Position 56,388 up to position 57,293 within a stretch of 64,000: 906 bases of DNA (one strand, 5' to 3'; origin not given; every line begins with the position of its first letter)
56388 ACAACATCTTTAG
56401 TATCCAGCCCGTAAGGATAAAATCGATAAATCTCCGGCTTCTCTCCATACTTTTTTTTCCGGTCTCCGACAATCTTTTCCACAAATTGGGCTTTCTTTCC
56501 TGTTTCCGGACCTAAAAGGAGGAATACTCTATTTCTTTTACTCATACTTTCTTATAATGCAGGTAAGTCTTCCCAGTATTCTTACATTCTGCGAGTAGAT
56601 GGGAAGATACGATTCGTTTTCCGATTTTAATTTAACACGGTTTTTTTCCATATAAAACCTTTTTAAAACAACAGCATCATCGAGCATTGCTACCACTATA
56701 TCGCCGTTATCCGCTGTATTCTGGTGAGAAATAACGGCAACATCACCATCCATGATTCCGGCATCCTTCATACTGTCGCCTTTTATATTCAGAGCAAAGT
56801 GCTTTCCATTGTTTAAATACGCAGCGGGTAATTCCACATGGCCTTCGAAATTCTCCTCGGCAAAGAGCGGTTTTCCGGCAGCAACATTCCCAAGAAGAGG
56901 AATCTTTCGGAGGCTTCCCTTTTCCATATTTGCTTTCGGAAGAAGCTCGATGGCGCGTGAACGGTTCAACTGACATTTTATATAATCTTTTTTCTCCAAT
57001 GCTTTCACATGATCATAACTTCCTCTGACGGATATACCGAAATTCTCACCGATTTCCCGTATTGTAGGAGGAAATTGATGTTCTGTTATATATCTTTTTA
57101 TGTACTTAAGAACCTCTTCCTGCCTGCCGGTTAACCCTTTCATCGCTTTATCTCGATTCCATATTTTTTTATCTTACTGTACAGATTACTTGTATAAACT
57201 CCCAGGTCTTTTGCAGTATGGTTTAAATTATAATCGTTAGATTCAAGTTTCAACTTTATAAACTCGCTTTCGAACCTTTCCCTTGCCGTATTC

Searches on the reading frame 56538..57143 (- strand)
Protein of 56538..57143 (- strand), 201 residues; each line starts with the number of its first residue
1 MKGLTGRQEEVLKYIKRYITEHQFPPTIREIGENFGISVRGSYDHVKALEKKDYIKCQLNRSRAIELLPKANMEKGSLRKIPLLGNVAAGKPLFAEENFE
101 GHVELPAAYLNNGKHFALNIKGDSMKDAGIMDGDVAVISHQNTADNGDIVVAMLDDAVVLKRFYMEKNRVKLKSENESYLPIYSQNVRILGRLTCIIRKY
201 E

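Call 39: list_cluster_members(proteins=[window:56538-57143:-, window:53809-55614:+, window:61094-62065:-, window:43461-43997:-, window:41535-42488:-, window:29275-30810:-, window:5744-6721:+, window:421-1905:-, window:4393-4998:-, window:11672-12475:+])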
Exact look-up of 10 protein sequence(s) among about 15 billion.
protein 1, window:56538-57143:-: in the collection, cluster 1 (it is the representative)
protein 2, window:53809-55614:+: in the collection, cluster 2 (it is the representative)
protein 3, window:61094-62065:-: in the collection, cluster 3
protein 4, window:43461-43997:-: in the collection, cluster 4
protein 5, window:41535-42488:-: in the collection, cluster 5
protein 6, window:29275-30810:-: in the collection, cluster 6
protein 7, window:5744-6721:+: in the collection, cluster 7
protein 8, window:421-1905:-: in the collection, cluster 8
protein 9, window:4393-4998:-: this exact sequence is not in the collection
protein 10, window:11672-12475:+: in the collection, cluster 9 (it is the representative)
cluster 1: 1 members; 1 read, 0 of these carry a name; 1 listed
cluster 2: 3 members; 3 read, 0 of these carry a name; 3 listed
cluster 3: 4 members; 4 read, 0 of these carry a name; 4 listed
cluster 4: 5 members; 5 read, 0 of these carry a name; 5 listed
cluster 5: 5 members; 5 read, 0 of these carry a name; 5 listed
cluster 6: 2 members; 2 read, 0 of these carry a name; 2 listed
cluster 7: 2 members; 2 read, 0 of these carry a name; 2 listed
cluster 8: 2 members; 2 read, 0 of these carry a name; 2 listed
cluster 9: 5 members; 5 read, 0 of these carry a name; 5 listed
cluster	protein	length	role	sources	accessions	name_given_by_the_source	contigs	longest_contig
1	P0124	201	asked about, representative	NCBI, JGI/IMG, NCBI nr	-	-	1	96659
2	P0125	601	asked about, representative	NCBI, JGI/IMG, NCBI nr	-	-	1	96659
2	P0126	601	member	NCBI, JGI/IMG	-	-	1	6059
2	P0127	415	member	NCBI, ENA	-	-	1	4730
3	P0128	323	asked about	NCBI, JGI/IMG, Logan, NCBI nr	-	-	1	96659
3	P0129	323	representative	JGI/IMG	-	-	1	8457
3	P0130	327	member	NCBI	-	-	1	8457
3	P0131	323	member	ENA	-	-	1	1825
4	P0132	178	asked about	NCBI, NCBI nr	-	-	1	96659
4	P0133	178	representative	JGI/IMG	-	-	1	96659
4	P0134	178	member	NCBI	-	-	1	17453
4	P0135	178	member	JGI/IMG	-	-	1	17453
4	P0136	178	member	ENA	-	-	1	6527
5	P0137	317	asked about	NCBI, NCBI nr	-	-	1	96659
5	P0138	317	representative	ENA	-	-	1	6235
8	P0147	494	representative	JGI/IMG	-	-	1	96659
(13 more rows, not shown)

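Call 40: find_encoding_contigs(protein=P0147, flank=10000, max_places=3)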
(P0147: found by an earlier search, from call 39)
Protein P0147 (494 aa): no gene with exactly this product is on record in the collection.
